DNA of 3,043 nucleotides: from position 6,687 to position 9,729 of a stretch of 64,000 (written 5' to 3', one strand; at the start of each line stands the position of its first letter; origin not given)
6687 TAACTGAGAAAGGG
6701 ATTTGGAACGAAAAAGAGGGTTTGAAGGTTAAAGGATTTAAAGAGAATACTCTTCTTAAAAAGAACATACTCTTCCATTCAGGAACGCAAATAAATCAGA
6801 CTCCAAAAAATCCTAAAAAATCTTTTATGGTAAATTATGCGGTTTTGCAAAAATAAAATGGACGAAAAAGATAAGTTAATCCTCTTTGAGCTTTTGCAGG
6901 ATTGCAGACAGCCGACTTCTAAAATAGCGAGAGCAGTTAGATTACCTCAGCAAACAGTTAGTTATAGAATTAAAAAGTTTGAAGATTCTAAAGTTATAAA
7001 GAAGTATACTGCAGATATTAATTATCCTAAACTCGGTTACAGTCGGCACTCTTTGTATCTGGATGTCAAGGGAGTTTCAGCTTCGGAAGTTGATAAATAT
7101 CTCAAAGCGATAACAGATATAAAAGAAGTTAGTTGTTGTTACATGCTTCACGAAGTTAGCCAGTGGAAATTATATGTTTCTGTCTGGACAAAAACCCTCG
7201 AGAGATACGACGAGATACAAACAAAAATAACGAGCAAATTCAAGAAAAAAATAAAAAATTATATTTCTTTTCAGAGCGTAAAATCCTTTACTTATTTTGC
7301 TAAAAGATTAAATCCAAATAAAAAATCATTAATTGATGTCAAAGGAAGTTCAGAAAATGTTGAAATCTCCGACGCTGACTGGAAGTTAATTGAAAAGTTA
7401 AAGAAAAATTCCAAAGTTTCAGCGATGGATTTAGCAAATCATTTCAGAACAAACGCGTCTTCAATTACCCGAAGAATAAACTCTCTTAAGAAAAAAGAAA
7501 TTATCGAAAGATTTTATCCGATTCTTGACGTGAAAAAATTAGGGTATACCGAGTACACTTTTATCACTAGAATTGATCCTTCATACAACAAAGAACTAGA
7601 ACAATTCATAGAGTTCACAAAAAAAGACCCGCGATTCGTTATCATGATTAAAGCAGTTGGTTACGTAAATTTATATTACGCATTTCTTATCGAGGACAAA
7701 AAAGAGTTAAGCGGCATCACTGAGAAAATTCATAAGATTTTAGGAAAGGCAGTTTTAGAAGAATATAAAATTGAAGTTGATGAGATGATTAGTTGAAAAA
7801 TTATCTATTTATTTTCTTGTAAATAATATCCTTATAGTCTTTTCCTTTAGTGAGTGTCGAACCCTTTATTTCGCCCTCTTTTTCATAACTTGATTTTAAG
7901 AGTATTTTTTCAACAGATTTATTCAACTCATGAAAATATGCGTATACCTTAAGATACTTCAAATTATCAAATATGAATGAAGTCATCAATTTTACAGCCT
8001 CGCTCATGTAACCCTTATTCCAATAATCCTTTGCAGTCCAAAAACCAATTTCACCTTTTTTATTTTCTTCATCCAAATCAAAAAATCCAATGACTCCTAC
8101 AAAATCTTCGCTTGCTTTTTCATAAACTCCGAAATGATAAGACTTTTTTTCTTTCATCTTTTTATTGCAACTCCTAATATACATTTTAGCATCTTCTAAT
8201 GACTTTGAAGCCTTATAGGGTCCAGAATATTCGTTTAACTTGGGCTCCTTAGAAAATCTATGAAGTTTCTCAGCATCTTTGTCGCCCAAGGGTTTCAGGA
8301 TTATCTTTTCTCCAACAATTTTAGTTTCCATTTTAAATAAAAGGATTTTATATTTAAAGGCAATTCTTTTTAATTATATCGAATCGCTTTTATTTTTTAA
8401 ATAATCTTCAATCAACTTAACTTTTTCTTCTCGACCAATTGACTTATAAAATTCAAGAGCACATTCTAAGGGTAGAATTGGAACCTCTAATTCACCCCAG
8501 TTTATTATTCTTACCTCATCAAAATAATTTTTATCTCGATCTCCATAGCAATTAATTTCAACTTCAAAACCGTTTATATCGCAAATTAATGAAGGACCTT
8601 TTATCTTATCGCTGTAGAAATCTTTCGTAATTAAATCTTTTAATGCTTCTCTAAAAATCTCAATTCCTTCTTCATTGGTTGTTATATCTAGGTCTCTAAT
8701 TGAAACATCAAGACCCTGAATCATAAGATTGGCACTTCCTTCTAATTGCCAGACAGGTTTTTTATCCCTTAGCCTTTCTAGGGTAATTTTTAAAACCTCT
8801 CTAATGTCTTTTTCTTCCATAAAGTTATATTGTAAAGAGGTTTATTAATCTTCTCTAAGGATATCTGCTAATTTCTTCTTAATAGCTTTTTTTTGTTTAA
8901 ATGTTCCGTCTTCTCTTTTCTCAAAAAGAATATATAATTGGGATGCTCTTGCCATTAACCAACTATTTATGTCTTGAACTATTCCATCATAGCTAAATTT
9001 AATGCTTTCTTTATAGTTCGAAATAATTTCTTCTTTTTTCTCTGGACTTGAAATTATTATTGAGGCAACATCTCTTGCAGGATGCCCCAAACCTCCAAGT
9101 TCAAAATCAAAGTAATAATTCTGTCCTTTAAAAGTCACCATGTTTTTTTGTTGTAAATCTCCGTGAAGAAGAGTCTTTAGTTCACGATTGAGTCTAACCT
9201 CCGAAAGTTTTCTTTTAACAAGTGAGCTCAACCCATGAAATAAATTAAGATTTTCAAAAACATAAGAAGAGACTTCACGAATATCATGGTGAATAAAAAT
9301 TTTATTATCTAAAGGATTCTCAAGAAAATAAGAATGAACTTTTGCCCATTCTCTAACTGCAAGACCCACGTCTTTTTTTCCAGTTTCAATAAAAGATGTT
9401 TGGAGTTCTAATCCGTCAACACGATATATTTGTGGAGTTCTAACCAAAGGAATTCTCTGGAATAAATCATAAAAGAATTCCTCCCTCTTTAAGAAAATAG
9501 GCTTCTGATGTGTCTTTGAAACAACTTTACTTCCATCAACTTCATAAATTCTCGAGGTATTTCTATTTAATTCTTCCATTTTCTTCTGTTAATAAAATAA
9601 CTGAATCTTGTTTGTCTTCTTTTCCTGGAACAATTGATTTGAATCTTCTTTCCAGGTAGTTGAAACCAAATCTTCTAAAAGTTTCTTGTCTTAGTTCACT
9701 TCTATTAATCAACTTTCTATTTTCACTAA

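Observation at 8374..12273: Candidate archaeal RiPP (ranthipeptide/sactipeptide-like) biosynthetic operon: Cys-rich precursor, rSAM/SPASM maturase and a tailoring-enzyme train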

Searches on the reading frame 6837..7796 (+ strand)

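Call 3: search_protein_families(library=pfam, proteins=[window:6837-7796:+], max_evalue=0.01)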
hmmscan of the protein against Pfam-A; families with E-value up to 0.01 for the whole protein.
window:6837-7796:+ (319 aa): 14 families
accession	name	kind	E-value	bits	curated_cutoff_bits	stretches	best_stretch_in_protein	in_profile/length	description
PF13412.12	HTH_24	-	1e-15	57.4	21.9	1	8-55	1-48/48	Winged helix-turn-helix DNA-binding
PF13404.12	HTH_AsnC-type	-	4.9e-14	52.3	27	1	8-49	1-42/42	AsnC-type helix-turn-helix domain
PF01047.28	MarR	-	5.7e-09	36.2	24.6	1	178-225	2-49/59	MarR family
PF12802.13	MarR_2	-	4e-07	30.5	27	1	185-225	11-52/61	MarR family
PF12840.13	HTH_20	-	2e-05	24.9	27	1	25-55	19-49/51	Helix-turn-helix domain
PF13545.12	HTH_Crp_2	-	3e-05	24.3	27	0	194-235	23-67/70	Crp-like helix-turn-helix domain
PF25212.1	HVO_A0114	-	0.00077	19.6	27.6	0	177-225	20-68/84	HVO_A0114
PF17805.7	AsnC_trans_reg2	-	0.00096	19.7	27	0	66-151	2-85/86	AsnC-like ligand binding domain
PF13518.12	HTH_28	-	0.0019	18.7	25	0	13-49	2-37/52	Helix-turn-helix domain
PF04182.18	B-block_TFIIIC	-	0.0027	18.2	22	0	196-225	21-50/73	B-block binding subunit of TFIIIC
PF08279.18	HTH_11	-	0.0033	17.7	25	1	183-237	4-54/55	HTH domain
PF13384.12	HTH_23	-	0.0047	17.1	24.6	0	9-49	3-42/50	Homeodomain-like domain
PF09202.17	Rio2_N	-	0.0051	17.5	27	0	26-63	26-61/82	Rio2, N-terminal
PF01978.25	TrmB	-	0.0098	16.2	25.6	0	175-225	4-54/68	Sugar-specific transcriptional regulator TrmB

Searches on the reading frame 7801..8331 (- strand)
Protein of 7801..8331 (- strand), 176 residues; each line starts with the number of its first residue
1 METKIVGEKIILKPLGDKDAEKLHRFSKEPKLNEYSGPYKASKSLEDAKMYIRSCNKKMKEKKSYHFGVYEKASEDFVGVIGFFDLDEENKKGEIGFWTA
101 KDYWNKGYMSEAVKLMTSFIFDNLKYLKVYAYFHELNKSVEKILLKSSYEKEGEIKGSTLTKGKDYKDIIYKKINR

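Call 3: search_protein_families(library=pfam, proteins=[window:7801-8331:-], max_evalue=0.01)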
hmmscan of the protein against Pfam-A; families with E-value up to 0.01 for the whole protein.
window:7801-8331:- (176 aa): 3 families
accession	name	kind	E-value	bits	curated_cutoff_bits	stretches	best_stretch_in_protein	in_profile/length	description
PF13302.13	Acetyltransf_3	-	7.7e-28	98.3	25.4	1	10-146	2-134/138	Acetyltransferase (GNAT) domain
PF13420.13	Acetyltransf_4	-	1.2e-08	35.6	24.3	1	16-166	5-151/155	Acetyltransferase (GNAT) domain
PF00583.31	Acetyltransf_1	-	3.2e-07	31.1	20.7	1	57-130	27-97/116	Acetyltransferase (GNAT) family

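Call 4: search_protein_families(library=ncbifam, proteins=[window:7801-8331:-], max_evalue=0.01)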
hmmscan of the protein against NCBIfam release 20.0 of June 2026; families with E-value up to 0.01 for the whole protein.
window:7801-8331:- (176 aa): 4 families
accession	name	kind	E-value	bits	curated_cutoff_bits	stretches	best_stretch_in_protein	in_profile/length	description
NF011709.0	PRK15130.1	equivalog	3.4e-07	30.3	218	1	8-170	5-160/186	spermidine N1-acetyltransferase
NF007539.0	PRK10151.1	equivalog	5.1e-07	29.5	184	1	44-174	47-175/179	50S ribosomal protein L7/L12-serine acetyltransferase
NF008072.0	PRK10809.1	equivalog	1.1e-05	25.2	190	1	5-168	13-179/194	ribosomal protein S5-alanine N-acetyltransferase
TIGR03585.1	PseH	equivalog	1.5e-05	25.1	93.1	1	60-171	48-154/156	UDP-4-amino-4,6-dideoxy-N-acetyl-beta-L-altrosamine N-acetyltransferase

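Call 81: search_protein_families(library=padloc, proteins=[window:7801-8331:-], max_evalue=0.001)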
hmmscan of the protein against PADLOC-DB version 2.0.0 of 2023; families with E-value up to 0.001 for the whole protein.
window:7801-8331:- (176 aa): 0 families

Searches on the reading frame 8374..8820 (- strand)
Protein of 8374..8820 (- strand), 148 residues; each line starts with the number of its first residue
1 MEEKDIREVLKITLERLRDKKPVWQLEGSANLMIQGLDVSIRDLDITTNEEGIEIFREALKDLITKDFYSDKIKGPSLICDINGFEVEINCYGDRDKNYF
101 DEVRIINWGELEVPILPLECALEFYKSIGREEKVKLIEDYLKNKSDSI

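Call 3: search_protein_families(library=pfam, proteins=[window:8374-8820:-], max_evalue=0.01)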
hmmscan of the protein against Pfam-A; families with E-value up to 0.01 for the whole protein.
window:8374-8820:- (148 aa): 1 family
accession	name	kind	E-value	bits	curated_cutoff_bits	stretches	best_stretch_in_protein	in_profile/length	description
PF10706.15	Aminoglyc_resit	-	0.00093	19.8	21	1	13-134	5-140/149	Aminoglycoside-2''-adenylyltransferase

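Call 4: search_protein_families(library=ncbifam, proteins=[window:8374-8820:-], max_evalue=0.01)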
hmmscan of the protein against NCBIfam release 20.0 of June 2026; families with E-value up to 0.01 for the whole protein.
window:8374-8820:- (148 aa): 0 families

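Call 81: search_protein_families(library=padloc, proteins=[window:8374-8820:-], max_evalue=0.001)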
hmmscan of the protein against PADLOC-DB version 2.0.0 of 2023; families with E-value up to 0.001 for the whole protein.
window:8374-8820:- (148 aa): 0 families

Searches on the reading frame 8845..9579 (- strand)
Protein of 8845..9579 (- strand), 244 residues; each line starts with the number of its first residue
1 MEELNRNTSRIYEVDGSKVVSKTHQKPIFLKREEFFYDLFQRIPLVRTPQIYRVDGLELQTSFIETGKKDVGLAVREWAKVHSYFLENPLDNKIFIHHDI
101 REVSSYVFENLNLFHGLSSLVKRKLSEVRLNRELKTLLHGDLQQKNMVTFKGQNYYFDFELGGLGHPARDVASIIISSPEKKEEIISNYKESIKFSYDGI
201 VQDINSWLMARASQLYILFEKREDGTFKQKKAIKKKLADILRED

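Call 3: search_protein_families(library=pfam, proteins=[window:8845-9579:-], max_evalue=0.01)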
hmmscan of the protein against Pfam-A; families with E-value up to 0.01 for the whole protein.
window:8845-9579:- (244 aa): 2 families
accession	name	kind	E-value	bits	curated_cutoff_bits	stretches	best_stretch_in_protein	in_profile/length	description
PF01636.29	APH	-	5.1e-05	23.6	23.2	1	135-181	168-217/239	Phosphotransferase enzyme family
PF02958.26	EcKL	-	0.00077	19.3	22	1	122-183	208-269/294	Ecdysteroid kinase-like family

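Call 4: search_protein_families(library=ncbifam, proteins=[window:8845-9579:-], max_evalue=0.01)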
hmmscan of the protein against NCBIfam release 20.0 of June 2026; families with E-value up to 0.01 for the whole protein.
window:8845-9579:- (244 aa): 8 families
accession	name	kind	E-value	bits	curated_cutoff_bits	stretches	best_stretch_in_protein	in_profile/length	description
TIGR02721.1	ycfN_thiK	equivalog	5.4e-05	22.4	299.45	1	134-208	144-221/256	thiamine kinase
NF007620.0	PRK10271.1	equivalog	0.00042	20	206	1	123-208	150-236/274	thiamine kinase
TIGR02172.1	Fb_sc_TIGR02172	paralog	0.00054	19.9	228.2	1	132-174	150-192/226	TIGR02172 family protein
TIGR02904.1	spore_ysxE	equivalog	0.0018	17.6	263.55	1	135-191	196-253/309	spore coat protein YsxE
NF038156.1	lant_syn_V_LxmK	equivalog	0.0033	16.6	315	1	131-174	187-230/347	class V lanthionine synthetase subunit LxmK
NF046102.1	CellCycRegCcrZ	equivalog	0.0065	15.9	400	1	85-176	109-195/260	cell cycle regulator CcrZ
TIGR03724.2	arch_bud32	equivalog_domain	0.0093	15.5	125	0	136-173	105-142/193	KEOPS complex kinase/ATPase Bud32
TIGR02906.1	spore_CotS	subfamily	0.0094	14.9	172.7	0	131-183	184-244/314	CotS family spore coat protein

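Call 43: search_solved_structures(query=window:8845-9579:-, max_evalue=1)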
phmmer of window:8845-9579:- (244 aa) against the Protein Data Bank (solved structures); distinct sequences matched with E-value up to 1: 2.
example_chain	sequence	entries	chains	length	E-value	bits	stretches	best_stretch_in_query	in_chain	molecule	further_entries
9y6s_7K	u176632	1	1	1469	0.46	13.2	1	89-229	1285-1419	Cilia- and flagella-associated protein 43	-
6sum_A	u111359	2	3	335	0.74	12.5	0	120-172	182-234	AMICOUMACIN KINASE | APH domain-containing protein, amicoumacin kinase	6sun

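Call 81: search_protein_families(library=padloc, proteins=[window:8845-9579:-], max_evalue=0.001)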
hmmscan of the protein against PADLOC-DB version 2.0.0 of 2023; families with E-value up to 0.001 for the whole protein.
window:8845-9579:- (244 aa): 0 families

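Call 93: search_solved_structures(query=A5, max_evalue=0.1)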
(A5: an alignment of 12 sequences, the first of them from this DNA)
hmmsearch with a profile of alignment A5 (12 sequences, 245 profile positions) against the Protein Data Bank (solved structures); distinct sequences matched with E-value up to 0.1: 6.
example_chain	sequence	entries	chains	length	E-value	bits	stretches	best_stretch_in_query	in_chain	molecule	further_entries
6sum_A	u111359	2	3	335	4.8e-05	26.1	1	83-172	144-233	AMICOUMACIN KINASE | APH domain-containing protein, amicoumacin kinase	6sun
3uzr_A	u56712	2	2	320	0.00063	22.4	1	91-179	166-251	Aminoglycoside phosphotransferase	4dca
3c5i_A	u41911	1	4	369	0.002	20.8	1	87-178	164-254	Choline kinase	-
3ham_A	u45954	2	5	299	0.0029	20.2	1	91-179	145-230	Aminoglycoside phosphotransferase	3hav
6sui_A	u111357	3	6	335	0.0073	18.9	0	83-172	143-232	Phosphotransferase enzyme family protein | Phosphotransferase enzyme family protein, amicoumacin kinase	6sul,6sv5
8v3v_A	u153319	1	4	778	0.019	17.6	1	128-175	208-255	Acyl-Coenzyme A dehydrogenase family, member 11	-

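Call 94: search_protein_families(library=pfam, alignment_id=A5, max_evalue=0.01)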
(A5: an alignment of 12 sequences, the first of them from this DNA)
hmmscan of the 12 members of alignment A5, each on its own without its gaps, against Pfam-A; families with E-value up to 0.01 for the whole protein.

A. member 1, seq(244 aa): 2 families
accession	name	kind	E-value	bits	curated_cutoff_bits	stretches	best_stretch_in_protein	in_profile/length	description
PF01636.29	APH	-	5.1e-05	23.6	23.2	1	135-181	168-217/239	Phosphotransferase enzyme family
PF02958.26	EcKL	-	0.00077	19.3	22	1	122-183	208-269/294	Ecdysteroid kinase-like family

B. families by the number of members that match (of 12 scanned): 3 families
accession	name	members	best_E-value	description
PF01636.29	APH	12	1.6e-07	Phosphotransferase enzyme family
PF02958.26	EcKL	7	2.1e-05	Ecdysteroid kinase-like family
PF01633.27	Choline_kinase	2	9.7e-05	Choline/ethanolamine kinase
